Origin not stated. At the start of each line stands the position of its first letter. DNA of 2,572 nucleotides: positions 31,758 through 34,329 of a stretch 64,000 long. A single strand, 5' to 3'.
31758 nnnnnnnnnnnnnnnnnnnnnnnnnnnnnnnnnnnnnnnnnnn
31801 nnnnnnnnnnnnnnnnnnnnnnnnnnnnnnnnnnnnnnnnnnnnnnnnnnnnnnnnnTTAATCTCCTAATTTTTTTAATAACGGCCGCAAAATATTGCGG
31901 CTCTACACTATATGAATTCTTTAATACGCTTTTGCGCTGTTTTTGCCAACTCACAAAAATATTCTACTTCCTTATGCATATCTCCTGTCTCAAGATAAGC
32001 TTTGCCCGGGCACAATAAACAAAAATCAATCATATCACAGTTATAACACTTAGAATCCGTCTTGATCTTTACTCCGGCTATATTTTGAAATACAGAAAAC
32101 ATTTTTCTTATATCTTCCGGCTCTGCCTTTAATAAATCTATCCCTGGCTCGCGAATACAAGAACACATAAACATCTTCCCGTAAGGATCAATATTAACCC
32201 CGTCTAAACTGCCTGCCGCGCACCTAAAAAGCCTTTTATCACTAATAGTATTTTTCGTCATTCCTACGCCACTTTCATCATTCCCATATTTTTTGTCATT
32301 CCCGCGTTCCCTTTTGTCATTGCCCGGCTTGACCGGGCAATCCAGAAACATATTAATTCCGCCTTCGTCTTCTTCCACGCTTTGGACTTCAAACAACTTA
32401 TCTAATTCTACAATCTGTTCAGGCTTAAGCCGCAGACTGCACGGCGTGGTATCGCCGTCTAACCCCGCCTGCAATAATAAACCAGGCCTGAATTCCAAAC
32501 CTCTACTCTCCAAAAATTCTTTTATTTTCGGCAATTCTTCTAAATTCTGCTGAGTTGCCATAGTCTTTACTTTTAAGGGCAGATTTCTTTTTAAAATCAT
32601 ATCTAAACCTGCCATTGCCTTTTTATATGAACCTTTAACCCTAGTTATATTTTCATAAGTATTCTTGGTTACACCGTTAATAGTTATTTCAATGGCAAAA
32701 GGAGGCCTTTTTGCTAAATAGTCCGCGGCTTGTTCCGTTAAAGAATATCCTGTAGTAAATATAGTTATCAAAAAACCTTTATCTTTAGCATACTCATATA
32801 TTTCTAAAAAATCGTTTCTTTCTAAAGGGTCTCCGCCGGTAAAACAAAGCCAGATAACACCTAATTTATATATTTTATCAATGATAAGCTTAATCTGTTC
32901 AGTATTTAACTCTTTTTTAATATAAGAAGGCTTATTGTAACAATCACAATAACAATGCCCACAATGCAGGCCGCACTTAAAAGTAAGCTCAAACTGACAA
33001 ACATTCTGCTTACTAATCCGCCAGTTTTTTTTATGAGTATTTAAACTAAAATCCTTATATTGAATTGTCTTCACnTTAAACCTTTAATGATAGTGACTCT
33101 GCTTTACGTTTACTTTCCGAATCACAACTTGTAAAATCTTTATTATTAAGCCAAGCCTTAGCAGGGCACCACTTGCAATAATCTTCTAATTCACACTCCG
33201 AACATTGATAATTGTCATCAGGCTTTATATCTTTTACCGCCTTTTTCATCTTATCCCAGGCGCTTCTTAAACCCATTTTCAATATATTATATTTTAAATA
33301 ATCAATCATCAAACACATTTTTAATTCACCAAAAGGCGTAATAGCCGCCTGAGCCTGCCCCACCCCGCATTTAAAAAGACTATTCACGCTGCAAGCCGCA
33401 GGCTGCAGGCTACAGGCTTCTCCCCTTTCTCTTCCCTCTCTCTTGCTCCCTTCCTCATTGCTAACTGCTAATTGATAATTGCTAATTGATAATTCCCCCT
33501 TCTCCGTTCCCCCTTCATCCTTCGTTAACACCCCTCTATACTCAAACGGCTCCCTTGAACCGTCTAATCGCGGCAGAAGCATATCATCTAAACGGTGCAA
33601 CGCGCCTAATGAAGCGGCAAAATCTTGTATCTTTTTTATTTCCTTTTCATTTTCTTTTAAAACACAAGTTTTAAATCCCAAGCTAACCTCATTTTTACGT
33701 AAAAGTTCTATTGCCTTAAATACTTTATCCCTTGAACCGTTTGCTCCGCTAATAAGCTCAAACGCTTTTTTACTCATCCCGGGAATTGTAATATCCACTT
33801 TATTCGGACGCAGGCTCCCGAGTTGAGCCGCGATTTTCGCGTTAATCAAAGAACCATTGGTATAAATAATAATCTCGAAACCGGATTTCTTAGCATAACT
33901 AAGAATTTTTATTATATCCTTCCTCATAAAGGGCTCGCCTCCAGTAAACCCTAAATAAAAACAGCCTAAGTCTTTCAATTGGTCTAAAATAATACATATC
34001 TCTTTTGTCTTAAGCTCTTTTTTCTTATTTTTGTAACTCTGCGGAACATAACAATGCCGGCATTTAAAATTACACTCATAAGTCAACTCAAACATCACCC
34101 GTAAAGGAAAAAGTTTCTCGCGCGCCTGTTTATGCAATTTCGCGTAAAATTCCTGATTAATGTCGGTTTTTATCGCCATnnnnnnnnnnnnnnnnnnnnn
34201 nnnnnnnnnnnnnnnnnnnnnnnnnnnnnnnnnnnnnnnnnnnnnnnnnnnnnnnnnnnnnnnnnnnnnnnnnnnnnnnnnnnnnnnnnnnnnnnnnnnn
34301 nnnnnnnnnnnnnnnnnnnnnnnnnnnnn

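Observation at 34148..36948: AbiE abortive-infection module and a GxxExxY gene inserted into the rSAM operon, leaving three copies of the rSAM-A 5' end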

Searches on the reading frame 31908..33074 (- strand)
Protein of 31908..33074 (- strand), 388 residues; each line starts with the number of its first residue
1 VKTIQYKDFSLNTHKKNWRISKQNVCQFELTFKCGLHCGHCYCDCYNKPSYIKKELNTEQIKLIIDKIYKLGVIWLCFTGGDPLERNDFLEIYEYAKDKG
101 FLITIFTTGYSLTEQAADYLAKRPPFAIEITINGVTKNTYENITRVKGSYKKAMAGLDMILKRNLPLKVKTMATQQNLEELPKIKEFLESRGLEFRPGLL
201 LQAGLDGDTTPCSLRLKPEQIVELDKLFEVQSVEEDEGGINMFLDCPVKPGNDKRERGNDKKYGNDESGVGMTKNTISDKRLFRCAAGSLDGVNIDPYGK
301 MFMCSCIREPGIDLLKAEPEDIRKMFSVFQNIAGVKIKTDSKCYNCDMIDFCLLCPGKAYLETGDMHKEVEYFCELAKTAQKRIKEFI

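Call 5: search_protein_families(library=pfam, proteins=[window:31908-33074:-], max_evalue=0.01)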
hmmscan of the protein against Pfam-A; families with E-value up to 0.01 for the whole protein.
window:31908-33074:- (388 aa): 2 families
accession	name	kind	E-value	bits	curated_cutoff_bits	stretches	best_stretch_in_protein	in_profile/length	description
PF04055.27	Radical_SAM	-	3e-18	67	29.5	1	29-188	2-166/166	Radical SAM superfamily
PF13353.11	Fer4_12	-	7.7e-06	26.7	22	1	33-152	14-134/137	4Fe-4S single cluster domain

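Call 28: search_protein_families(library=ncbifam, proteins=[window:31908-33074:-], max_evalue=0.01)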
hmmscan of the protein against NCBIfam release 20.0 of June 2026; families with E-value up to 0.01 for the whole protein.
window:31908-33074:- (388 aa): 58 families (the best 25 are shown)
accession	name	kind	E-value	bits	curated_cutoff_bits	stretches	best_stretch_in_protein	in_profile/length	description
TIGR04545.1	rSAM_ahbD_hemeb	equivalog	1.3e-32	113.6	500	1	27-190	3-164/339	heme b synthase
TIGR03962.1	mycofact_rSAM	equivalog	3.9e-29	101.9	265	1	27-205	15-190/339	mycofactocin radical SAM maturase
TIGR04055.1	rSAM_NirJ2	equivalog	4.4e-28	98.7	500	1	28-188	4-161/326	putative heme d1 biosynthesis radical SAM protein NirJ2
TIGR04053.2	TIGR04053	equivalog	7.5e-28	97.8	395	1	26-193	10-178/366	TIGR04053 family radical SAM/SPASM domain-containing protein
TIGR04051.1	rSAM_NirJ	equivalog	1.7e-26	93.1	515.45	1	25-193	3-168/354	heme d1 biosynthesis radical SAM protein NirJ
TIGR04546.1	rSAM_ahbC_deAc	equivalog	6.5e-25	87.7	650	1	10-191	25-203/390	12,18-didecarboxysiroheme deacetylase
TIGR02109.1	PQQ_syn_pqqE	equivalog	4.5e-23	81.8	381.35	1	28-186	11-167/358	pyrroloquinoline quinone biosynthesis protein PqqE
TIGR04054.1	rSAM_NirJ1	equivalog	3.2e-22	78.7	650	1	20-191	32-200/387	putative heme d1 biosynthesis radical SAM protein NirJ1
TIGR04347.1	pseudo_SAM_Halo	equivalog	1.2e-20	74.2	525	1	21-194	35-205/390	TIGR04347 family pseudo-SAM/SPASM protein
TIGR04250.1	SCM_rSAM_ScmE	equivalog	2.7e-20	72.6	400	1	27-188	6-165/358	SynChlorMet cassette radical SAM/SPASM protein ScmE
TIGR04133.1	rSAM_w_lipo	hypoth_equivalog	8.6e-20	70.9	425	1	14-195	14-197/350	TIGR04133 family radical SAM/SPASM protein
NF050035.1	rSAM_WgK_link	exception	1.9e-19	69.9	650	1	27-189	12-172/367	radical SAM/SPASM peptide maturase WgkB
NF045574.1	sacti_mat_StsB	exception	4.8e-19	68.6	625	1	22-190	94-258/466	StsB family radical SAM/SPASM domain sactipeptide maturase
TIGR02668.1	moaA_archaeal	equivalog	8.4e-19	67.7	325.25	1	28-190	14-175/303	GTP 3',8-cyclase MoaA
TIGR04251.1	SCM_rSAM_ScmF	equivalog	1.3e-17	64.2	400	1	27-193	7-174/353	SynChlorMet cassette radical SAM/SPASM protein ScmF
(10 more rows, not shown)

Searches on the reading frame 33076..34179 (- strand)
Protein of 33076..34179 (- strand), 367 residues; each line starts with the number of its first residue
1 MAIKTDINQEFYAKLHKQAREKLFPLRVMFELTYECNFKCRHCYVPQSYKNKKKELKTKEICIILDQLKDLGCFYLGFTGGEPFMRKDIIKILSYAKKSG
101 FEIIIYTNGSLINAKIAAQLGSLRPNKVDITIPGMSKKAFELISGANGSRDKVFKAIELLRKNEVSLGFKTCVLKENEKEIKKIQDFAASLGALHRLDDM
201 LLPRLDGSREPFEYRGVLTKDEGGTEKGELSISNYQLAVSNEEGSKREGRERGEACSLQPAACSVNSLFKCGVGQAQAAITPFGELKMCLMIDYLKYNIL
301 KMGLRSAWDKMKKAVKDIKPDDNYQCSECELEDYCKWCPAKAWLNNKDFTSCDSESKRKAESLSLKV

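Call 5: search_protein_families(library=pfam, proteins=[window:33076-34179:-], max_evalue=0.01)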
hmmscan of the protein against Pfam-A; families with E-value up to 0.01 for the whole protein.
window:33076-34179:- (367 aa): 2 families
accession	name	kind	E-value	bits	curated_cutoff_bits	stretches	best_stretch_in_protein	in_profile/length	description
PF04055.27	Radical_SAM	-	6.6e-24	85.4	29.5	1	31-188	2-166/166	Radical SAM superfamily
PF13353.11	Fer4_12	-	1.3e-07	32.4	22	1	34-118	13-100/137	4Fe-4S single cluster domain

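Call 9: find_encoding_contigs(protein=window:33076-34179:-, flank=10000, max_places=10)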
Protein window:33076-34179:- (367 aa): no gene with exactly this product is on record in the collection.

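Call 11: find_related_loci(query=window:33076-34179:-, collection=genome_contigs, flank=10000)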
Query window:33076-34179:- (367 aa) in genome_contigs; peptide patterns used: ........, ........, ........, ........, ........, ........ (x = any residue, [..] = any of these).
188 stretches matched a pattern; 13 encode a relative of the query (tblastn E <= 1e-3); 13 distinct loci.
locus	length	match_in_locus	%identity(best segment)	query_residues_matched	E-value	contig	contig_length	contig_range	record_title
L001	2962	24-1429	60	3-361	2e-156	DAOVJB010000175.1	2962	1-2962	MAG TPA_asm: Elusimicrobiota bacterium isolate CSMAG_1382 CSMAG_1382_k141_3350574_length_2962_cov_7.0000, whole genome s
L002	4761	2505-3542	62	3-361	6e-149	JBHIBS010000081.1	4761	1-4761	MAG: bacterium isolate K_1_bin.22 NODE_7245_length_4761_cov_12.702720, whole genome shotgun sequence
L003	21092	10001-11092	58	1-361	4e-143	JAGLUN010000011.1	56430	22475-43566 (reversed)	MAG: Candidatus Omnitrophota bacterium isolate RS_11_35 ZL20.bin.35.fa_11, whole genome shotgun sequence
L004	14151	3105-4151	59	1-363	2e-138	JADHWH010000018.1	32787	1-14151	MAG: Candidatus Omnitrophota bacterium isolate BS750m-G22 BS-750m-C1536, whole genome shotgun sequence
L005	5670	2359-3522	53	1-361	4e-138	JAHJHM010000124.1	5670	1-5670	MAG: Candidatus Omnitrophota bacterium isolate Modern_marine_planktonic.mb.3 Modern_marine_plank.mb.3_k141_361187, whole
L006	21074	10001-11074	57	9-361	6e-135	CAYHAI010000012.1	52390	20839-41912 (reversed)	MAG TPA_asm: uncultured Planctomycetales bacterium isolate ERP119294_co2_437 genome assembly, contig: k141_84128, whole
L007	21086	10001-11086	55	1-362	1e-134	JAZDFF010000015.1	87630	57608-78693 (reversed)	MAG: Candidatus Omnitrophota bacterium isolate MEGAHIT-group-0.194 k141_5562992, whole genome shotgun sequence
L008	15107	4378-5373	56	11-361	2e-125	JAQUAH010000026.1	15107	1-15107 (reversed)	MAG: Candidatus Omnitrophota bacterium isolate STC_8 NODE_8645_length_15107_cov_3.144927_Sandtown_C, whole genome shotgu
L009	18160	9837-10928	58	1-361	4e-143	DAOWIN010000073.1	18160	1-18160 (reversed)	MAG TPA_asm: Candidatus Omnitrophota bacterium isolate CSMAG_2044 CSMAG_2044_k141_4699595_length_18160_cov_22.0037, whol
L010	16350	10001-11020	57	3-363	5e-132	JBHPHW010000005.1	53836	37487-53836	Candidatus Omnitrophota bacterium isolate SAG AM-312-C06 AM-312-C06_NODE_5, whole genome shotgun sequence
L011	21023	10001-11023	63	3-363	9e-146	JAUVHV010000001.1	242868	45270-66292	MAG: Candidatus Omnitrophota bacterium isolate CSMAG_411 CSMAG_411_k141_1432003_length_242868_cov_13.9988, whole genome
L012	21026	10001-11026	22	12-342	7e-9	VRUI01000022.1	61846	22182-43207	MAG: Planctomycetota bacterium isolate MohnsGC08_bin187 NODE_22_length_61846_cov_50.959543, whole genome shotgun sequenc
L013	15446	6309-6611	26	27-132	7e-8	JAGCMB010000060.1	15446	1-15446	MAG: Bacteroidaceae bacterium isolate RGIG9915 Yak_Rectum-5__c915338, whole genome shotgun sequence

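Call 21: find_related_loci(query=window:33076-34179:-, collection=metagenome_contigs, flank=8000)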
Query window:33076-34179:- (367 aa) in metagenome_contigs; peptide patterns used: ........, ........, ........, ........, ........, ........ (x = any residue, [..] = any of these).
600 stretches matched a pattern (row limit reached: there are more); 52 encode a relative of the query (tblastn E <= 1e-3); 52 distinct loci.
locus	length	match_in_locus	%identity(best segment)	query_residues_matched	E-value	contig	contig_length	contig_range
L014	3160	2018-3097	66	1-361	1e-165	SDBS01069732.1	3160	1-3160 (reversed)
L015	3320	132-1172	63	3-361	6e-154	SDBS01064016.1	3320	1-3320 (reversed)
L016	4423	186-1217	61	3-361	3e-150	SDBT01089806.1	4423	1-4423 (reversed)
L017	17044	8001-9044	61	1-363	1e-145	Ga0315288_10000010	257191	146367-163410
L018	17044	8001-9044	61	1-363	1e-145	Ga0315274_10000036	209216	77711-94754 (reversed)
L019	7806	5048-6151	59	2-361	5e-145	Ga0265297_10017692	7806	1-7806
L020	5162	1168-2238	61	3-361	9e-147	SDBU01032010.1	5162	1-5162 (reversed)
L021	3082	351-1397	62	3-361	1e-150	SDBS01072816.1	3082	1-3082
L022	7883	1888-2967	61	10-361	8e-144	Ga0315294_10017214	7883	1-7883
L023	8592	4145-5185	60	3-361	8e-144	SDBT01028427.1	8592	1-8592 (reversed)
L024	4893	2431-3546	59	2-364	2e-144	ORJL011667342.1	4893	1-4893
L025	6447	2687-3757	60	2-362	8e-142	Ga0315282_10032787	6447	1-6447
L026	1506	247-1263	62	11-364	7e-154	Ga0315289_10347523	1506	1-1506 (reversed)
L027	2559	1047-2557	60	3-363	8e-148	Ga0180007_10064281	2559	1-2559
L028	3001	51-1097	59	3-361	2e-145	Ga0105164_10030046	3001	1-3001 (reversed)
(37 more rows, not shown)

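Call 28: search_protein_families(library=ncbifam, proteins=[window:33076-34179:-, L003:9614-9988:+], max_evalue=0.01)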
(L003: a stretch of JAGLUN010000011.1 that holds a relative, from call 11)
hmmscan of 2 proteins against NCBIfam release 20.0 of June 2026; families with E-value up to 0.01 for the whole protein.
window:33076-34179:- (367 aa): 80 families (the best 25 are shown)
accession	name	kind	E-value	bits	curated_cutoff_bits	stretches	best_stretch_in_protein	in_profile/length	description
TIGR04055.1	rSAM_NirJ2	equivalog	1.9e-34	119.7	500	2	30-195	4-168/326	putative heme d1 biosynthesis radical SAM protein NirJ2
TIGR04545.1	rSAM_ahbD_hemeb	equivalog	1e-33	117.2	500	1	28-195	2-169/339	heme b synthase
TIGR03962.1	mycofact_rSAM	equivalog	2.4e-29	102.6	265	1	25-198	11-183/339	mycofactocin radical SAM maturase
TIGR04051.1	rSAM_NirJ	equivalog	1.8e-27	96.2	515.45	1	28-186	4-161/354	heme d1 biosynthesis radical SAM protein NirJ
TIGR04303.1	GeoRSP_rSAM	equivalog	2.2e-27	96.5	400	1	25-190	4-166/325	GeoRSP system radical SAM/SPASM protein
TIGR04546.1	rSAM_ahbC_deAc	equivalog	1e-25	90.4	650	1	28-187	41-199/390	12,18-didecarboxysiroheme deacetylase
TIGR04054.1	rSAM_NirJ1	equivalog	2.7e-25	88.8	650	1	28-187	38-196/387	putative heme d1 biosynthesis radical SAM protein NirJ1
TIGR02109.1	PQQ_syn_pqqE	equivalog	3.9e-25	88.5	381.35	1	24-193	5-174/358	pyrroloquinoline quinone biosynthesis protein PqqE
NF045574.1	sacti_mat_StsB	exception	4.8e-25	88.3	625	1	27-191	97-259/466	StsB family radical SAM/SPASM domain sactipeptide maturase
TIGR02668.1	moaA_archaeal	equivalog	3.8e-24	85.2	325.25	1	30-190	14-175/303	GTP 3',8-cyclase MoaA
TIGR04250.1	SCM_rSAM_ScmE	equivalog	3.9e-24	85.2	400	1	28-353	5-344/358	SynChlorMet cassette radical SAM/SPASM protein ScmE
TIGR04347.1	pseudo_SAM_Halo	equivalog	5e-24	85.3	525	1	28-192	40-203/390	TIGR04347 family pseudo-SAM/SPASM protein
NF050035.1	rSAM_WgK_link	exception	1.7e-23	83.2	650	1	25-177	8-160/367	radical SAM/SPASM peptide maturase WgkB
TIGR04053.2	TIGR04053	equivalog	2.6e-23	82.9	395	1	25-193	7-178/366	TIGR04053 family radical SAM/SPASM domain-containing protein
NF001199.0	PRK00164.2-1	equivalog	1.4e-22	80.2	231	1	26-197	14-184/308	GTP 3',8-cyclase MoaA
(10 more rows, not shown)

L003:9614-9988:+ (124 aa): 3 families
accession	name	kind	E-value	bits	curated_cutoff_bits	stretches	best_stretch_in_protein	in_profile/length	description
TIGR02436.1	TIGR02436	subfamily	2.6e-24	85.5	24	1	13-117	2-107/109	four helix bundle protein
NF008912.0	PRK12275.1-6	subfamily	8.7e-11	41.9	124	1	7-121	3-114/117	hypothetical protein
NF008911.0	PRK12275.1-2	subfamily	2.6e-10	40.8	137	1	8-117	5-114/118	hypothetical protein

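Call 50: find_homologous_proteins(query=window:33076-34179:-, max_evalue=1e-80)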
Query window:33076-34179:- (367 aa): 380 proteins with E <= 1e-80 among 2439 candidates; the best 120 are listed.
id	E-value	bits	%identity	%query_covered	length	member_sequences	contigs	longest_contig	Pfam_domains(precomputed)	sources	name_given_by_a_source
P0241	2.1e-245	831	100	100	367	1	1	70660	PF04055.28,PF13353.12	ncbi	ncbi:MAG: radical SAM protein [Candidatus Omnitrophota bacterium]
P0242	4.5e-153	527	66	98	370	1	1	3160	PF04055.28,PF13353.12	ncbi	-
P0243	1.1e-148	513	68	98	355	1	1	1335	PF04055.28,PF13353.12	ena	-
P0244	9.7e-147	506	64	96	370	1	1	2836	PF04055.28,PF13353.12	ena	-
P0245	1.5e-143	496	63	96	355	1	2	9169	PF04055.28,PF13353.12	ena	-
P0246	2.5e-143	495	62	98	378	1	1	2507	PF04055.28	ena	-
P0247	6.8e-143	494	63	96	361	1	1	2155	PF04055.28,PF13353.12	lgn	-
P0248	3.9e-142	491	62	98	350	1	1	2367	PF04055.28,PF13353.12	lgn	-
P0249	2.1e-141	489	62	99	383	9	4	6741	PF04055.28,PF13353.12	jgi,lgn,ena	-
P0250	2.2e-141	489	63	95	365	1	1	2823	PF04055.28,PF13353.12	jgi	-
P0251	5.3e-141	488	63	98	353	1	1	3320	PF04055.28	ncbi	-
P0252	2.4e-140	485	61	98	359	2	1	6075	PF04055.28,PF13353.12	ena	-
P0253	3.4e-140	485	62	98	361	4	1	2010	PF04055.28,PF13353.12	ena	-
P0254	5.0e-140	484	65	93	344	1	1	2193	PF04055.28,PF13353.12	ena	-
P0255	5.5e-140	484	61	96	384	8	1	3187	PF04055.28,PF13353.12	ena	-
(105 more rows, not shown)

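Call 58: search_protein_families(library=pfam, proteins=[L022:1401-1790:+, L024:2027-2392:+, L007:8789-9922:+, L007:7046-7420:+], max_evalue=0.01)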
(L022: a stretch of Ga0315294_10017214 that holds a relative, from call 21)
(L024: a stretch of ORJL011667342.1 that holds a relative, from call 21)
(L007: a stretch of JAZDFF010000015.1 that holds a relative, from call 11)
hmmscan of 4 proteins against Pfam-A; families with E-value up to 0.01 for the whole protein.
L022:1401-1790:+ (129 aa): 1 family
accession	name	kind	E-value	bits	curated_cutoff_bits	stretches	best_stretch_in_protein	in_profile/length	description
PF01797.21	Y1_Tnp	-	6.2e-25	88.1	23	1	1-115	5-121/121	Transposase IS200 like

L024:2027-2392:+ (121 aa): 1 family
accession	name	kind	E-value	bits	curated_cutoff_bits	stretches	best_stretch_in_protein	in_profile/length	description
PF05635.17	23S_rRNA_IVP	-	2.6e-28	98.8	33.8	1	5-112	1-106/106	23S rRNA-intervening sequence protein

L007:8789-9922:+ (377 aa): 1 family
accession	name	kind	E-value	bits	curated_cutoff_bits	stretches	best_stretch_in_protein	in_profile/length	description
PF04055.27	Radical_SAM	-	1.8e-10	41.7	29.5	1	104-235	2-122/166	Radical SAM superfamily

L007:7046-7420:+ (124 aa): 1 family
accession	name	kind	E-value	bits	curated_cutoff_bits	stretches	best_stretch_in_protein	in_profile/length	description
PF05635.17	23S_rRNA_IVP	-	1.8e-22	80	33.8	1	8-112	1-105/106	23S rRNA-intervening sequence protein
